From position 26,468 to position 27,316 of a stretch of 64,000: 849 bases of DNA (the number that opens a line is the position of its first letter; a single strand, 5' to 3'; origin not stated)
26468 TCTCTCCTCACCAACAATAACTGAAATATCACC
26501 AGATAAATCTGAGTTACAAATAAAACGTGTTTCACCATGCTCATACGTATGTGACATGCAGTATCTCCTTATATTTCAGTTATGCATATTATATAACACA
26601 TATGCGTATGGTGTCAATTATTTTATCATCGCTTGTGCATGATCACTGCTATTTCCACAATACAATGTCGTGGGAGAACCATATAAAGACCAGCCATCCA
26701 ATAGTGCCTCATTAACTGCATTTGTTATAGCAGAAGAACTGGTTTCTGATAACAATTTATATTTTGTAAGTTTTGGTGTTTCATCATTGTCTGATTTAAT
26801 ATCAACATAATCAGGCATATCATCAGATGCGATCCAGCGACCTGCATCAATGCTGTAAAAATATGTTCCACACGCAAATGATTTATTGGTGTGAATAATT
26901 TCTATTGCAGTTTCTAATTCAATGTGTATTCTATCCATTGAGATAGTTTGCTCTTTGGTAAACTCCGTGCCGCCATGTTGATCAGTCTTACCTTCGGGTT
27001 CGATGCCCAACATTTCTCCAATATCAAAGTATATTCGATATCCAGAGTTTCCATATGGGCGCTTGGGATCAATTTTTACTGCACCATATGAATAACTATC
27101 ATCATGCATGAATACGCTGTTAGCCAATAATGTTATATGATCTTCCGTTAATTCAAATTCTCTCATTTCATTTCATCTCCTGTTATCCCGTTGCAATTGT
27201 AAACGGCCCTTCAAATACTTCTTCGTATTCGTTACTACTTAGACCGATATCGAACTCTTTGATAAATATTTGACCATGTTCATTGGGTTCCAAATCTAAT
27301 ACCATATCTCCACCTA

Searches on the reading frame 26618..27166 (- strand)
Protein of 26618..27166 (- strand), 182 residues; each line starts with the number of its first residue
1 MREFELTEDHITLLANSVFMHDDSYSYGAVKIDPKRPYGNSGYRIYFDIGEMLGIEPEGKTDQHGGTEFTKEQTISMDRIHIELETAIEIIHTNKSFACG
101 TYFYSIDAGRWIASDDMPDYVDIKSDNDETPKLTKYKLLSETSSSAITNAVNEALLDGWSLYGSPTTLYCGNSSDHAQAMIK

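Call 68: search_protein_families(library=pfam, proteins=[window:26618-27166:-], max_evalue=0.01)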
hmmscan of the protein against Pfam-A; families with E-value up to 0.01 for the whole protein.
window:26618-27166:- (182 aa): 1 family
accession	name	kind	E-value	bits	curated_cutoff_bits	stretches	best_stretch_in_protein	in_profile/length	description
PF08410.15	DUF1737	-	3.2e-07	30.5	24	1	135-182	3-52/53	Domain of unknown function (DUF1737)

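Call 69: search_protein_families(library=phrogs, proteins=[window:26618-27166:-], max_evalue=0.001)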
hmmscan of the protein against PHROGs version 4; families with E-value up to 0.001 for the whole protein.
window:26618-27166:- (182 aa): 0 families
